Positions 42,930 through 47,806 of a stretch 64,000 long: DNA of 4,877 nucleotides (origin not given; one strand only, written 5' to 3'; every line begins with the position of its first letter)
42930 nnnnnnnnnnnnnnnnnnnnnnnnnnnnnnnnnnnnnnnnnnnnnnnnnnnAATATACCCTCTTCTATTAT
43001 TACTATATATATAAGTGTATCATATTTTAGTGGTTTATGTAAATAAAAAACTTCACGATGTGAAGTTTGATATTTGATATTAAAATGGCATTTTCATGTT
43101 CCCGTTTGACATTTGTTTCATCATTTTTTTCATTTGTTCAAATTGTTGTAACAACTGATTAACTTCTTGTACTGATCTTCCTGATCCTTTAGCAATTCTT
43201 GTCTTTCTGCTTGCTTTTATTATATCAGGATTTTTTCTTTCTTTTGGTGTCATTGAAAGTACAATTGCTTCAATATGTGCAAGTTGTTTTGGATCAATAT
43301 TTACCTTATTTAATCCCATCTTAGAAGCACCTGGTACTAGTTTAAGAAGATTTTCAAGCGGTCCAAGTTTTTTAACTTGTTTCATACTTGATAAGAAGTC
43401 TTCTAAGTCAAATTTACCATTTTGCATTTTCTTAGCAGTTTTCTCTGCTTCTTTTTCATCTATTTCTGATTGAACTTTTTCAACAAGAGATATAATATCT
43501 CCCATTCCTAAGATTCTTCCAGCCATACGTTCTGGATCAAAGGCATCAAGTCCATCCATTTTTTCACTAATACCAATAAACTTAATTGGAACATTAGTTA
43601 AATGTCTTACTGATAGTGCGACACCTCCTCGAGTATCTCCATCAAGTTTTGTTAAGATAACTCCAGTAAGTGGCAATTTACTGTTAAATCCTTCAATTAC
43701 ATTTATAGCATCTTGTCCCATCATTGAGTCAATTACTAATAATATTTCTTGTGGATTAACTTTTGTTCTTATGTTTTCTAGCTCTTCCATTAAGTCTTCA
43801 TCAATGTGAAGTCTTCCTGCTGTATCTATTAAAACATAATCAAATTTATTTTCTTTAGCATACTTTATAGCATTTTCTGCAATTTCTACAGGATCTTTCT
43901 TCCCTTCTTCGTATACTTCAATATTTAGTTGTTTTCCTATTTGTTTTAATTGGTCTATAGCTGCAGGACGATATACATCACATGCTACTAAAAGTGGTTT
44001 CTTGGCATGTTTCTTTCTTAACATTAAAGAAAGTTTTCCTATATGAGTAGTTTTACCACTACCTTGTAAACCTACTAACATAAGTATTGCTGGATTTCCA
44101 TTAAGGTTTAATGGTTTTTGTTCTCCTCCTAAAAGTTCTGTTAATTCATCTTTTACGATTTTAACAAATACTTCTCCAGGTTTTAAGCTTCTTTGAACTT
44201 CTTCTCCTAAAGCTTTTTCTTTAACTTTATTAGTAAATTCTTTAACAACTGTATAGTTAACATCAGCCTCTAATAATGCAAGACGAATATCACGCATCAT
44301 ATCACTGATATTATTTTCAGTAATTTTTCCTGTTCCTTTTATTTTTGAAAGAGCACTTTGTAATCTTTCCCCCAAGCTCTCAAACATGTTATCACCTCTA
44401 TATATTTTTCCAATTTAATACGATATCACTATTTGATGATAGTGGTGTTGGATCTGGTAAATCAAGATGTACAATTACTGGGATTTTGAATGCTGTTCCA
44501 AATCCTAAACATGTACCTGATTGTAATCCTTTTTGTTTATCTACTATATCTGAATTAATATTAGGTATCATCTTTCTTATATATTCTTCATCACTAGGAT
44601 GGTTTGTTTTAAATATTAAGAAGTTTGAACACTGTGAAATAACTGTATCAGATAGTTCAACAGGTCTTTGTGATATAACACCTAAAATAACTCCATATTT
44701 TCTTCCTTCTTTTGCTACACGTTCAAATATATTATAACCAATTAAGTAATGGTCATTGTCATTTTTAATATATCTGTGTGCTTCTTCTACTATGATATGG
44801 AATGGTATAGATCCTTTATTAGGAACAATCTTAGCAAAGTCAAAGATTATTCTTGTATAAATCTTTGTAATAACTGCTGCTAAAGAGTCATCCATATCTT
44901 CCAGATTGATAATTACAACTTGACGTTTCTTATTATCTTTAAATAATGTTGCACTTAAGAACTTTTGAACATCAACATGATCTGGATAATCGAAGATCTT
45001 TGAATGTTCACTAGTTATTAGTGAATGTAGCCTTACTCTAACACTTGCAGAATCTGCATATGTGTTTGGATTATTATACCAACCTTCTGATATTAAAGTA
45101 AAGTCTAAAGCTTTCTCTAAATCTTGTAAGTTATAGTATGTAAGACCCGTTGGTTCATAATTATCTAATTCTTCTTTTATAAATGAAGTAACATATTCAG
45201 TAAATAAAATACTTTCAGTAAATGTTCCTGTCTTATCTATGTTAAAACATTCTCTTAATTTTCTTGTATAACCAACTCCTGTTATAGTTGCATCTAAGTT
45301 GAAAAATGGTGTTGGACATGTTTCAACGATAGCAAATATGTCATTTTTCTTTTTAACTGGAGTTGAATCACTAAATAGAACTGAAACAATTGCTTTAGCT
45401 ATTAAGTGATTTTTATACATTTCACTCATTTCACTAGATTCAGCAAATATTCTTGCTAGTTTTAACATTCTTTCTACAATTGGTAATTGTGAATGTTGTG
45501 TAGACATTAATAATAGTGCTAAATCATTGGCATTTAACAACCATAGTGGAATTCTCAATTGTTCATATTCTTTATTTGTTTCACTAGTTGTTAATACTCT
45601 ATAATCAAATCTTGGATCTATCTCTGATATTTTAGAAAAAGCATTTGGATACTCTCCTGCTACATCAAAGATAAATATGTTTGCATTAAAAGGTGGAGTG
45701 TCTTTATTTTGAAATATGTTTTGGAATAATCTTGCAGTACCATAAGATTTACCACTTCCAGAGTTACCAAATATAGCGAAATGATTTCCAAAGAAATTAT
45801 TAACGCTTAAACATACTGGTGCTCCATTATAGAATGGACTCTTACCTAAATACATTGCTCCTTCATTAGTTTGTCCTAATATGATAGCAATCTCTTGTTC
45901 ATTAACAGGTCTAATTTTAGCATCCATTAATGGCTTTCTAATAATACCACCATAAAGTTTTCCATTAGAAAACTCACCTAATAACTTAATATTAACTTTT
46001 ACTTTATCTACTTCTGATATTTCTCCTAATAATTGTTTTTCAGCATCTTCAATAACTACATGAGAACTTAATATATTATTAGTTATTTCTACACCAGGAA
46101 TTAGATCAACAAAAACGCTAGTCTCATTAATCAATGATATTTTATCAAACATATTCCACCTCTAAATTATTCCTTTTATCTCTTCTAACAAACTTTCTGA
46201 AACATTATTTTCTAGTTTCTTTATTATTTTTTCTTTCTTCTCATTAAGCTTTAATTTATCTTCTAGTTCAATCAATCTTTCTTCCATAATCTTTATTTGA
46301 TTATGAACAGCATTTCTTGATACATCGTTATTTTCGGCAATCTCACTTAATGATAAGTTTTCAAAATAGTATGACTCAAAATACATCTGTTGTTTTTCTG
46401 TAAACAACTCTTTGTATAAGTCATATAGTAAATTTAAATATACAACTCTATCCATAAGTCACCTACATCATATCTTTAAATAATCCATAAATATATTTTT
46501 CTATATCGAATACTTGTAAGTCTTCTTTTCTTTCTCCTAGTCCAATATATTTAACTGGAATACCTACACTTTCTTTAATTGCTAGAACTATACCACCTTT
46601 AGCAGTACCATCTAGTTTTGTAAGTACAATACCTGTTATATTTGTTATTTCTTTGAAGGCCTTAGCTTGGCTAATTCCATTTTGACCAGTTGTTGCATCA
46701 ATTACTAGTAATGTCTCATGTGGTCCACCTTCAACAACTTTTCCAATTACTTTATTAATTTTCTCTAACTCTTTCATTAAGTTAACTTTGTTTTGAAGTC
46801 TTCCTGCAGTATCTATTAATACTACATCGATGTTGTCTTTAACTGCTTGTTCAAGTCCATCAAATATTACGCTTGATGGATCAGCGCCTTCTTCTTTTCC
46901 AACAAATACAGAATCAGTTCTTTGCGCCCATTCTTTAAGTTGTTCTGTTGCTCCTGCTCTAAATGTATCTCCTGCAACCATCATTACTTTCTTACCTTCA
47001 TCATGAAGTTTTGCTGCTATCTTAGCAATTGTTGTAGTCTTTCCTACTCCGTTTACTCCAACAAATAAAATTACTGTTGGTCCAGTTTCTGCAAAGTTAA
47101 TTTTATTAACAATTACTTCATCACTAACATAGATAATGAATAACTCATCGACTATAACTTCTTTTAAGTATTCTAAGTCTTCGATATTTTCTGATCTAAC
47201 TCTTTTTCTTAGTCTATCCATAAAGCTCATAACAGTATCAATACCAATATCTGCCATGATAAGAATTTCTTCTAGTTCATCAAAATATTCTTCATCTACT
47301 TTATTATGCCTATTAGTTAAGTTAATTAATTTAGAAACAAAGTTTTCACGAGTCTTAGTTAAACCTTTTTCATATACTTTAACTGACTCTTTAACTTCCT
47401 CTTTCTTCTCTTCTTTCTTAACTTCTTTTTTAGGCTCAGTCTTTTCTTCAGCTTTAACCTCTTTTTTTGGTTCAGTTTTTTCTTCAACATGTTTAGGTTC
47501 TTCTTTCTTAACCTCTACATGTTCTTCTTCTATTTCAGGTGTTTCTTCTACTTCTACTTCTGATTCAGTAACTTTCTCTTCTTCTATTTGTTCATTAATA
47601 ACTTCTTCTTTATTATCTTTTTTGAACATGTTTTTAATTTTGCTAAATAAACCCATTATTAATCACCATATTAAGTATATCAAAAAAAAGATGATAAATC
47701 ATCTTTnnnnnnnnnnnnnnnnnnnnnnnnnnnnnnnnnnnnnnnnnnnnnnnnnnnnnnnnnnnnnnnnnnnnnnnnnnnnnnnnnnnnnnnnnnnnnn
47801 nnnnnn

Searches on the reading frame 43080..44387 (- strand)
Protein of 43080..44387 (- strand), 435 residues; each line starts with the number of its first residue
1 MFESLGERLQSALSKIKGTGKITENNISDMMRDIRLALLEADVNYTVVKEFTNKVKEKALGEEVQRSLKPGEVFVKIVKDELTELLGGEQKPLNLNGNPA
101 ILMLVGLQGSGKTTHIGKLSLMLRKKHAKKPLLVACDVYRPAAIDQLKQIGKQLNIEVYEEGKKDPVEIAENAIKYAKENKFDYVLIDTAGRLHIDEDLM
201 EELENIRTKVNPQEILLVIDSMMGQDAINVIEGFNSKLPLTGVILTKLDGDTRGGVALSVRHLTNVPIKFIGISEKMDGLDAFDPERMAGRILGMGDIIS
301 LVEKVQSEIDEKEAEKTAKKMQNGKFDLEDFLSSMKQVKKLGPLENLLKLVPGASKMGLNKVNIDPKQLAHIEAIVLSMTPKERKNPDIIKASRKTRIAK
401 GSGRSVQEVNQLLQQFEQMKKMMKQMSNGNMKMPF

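Call 9: search_protein_families(library=pfam, proteins=[window:43080-44387:-], max_evalue=0.001)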
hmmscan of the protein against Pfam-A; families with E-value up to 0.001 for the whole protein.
window:43080-44387:- (435 aa): 7 families
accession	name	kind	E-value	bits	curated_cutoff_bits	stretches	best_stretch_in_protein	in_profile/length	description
PF00448.28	SRP54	-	1.5e-75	253.6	22.7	1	100-294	2-196/196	SRP54-type protein, GTPase domain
PF02978.25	SRP_SPB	-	2.3e-35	121.3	27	1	325-423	1-91/91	Signal peptide binding domain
PF02881.24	SRP54_N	-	7.1e-23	81.1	22.4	1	5-82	1-75/75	SRP54-type protein, helical bundle domain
PF06414.18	Zeta_toxin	-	4.4e-05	23.4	22.3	1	93-190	10-103/199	Zeta toxin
PF13401.12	AAA_22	-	6.9e-05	23.6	27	1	99-208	5-109/130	AAA domain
PF13207.12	AAA_17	-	8e-05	23.4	27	1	105-218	1-108/136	AAA domain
PF02492.25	cobW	-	0.00032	20.8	20.7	0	102-240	3-144/180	CobW/HypB/UreG, nucleotide-binding domain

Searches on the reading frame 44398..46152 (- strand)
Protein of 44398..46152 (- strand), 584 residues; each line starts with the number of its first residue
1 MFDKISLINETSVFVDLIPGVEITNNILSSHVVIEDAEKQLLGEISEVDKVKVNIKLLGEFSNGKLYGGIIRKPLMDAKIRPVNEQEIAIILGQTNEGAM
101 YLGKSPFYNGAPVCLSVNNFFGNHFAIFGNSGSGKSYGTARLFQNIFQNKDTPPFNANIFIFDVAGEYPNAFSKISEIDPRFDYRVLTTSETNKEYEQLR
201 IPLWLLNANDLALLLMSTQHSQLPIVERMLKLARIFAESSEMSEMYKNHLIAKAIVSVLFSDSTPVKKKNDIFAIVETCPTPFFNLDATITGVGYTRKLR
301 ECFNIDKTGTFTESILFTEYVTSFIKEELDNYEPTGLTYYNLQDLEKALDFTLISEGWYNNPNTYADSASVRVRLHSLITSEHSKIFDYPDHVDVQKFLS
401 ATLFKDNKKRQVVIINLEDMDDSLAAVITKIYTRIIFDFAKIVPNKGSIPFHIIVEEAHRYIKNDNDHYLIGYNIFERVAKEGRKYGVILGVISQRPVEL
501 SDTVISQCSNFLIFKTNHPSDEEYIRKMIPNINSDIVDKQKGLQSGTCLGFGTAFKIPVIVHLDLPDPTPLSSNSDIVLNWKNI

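Call 9: search_protein_families(library=pfam, proteins=[window:44398-46152:-], max_evalue=0.001)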
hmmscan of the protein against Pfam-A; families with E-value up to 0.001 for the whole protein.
window:44398-46152:- (584 aa): 1 family
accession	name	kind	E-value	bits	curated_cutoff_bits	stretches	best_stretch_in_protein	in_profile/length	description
PF01935.23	DUF87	-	1.2e-24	88.1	23.2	1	108-263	9-149/220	Helicase HerA, central domain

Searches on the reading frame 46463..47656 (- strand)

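Call 10: search_protein_families(library=pfam, proteins=[window:46463-47656:-], max_evalue=0.001)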
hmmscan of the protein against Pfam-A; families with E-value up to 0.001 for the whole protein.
window:46463-47656:- (397 aa): 15 families
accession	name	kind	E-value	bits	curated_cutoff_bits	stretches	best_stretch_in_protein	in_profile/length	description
PF00448.28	SRP54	-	2.3e-77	259.5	22.7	1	193-393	1-195/196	SRP54-type protein, GTPase domain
PF02881.24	SRP54_N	-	1.5e-14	54.4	22.4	1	108-172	3-75/75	SRP54-type protein, helical bundle domain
PF13401.12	AAA_22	-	1.2e-05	26.1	27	1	192-300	4-107/130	AAA domain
PF00004.35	AAA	-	1.4e-05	26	21.2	1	196-323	1-109/131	ATPase family associated with various cellular activities (AAA)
PF13604.12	AAA_30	-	2.3e-05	24.7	27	1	189-290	14-103/191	AAA domain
PF25199.1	nSTAND_NTPase5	-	2.3e-05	24.7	34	1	181-252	27-102/145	Novel STAND NTPase 5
PF01583.26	APS_kinase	-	2.8e-05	24.6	21.1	1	194-241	3-50/152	Adenylylsulphate kinase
PF13207.12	AAA_17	-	0.00013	22.7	27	1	199-299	1-94/136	AAA domain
PF13614.12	AAA_31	-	0.0002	21.8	27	1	203-231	12-40/177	AAA domain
PF03308.22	MeaB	-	0.00024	20.6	23.1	1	191-230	30-70/273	Methylmalonyl Co-A mutase-associated GTPase MeaB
PF04851.21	ResIII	-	0.0003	21.2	22.5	1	181-289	11-115/164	Type III restriction enzyme, res subunit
PF02374.21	ArsA_ATPase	-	0.00054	19.7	24.3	1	195-230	3-38/305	Anion-transporting ATPase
PF01656.29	CbiA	-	0.0009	19.6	25.4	1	203-352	9-87/125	CobQ/CobB/MinD/ParA nucleotide binding domain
PF00142.24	Fer4_NifH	-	0.00096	19.1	25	1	196-231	3-38/271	4Fe-4S iron sulfur cluster binding proteins, NifH/frxC family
PF06414.18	Zeta_toxin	-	0.00099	19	22.3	0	189-234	12-56/199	Zeta toxin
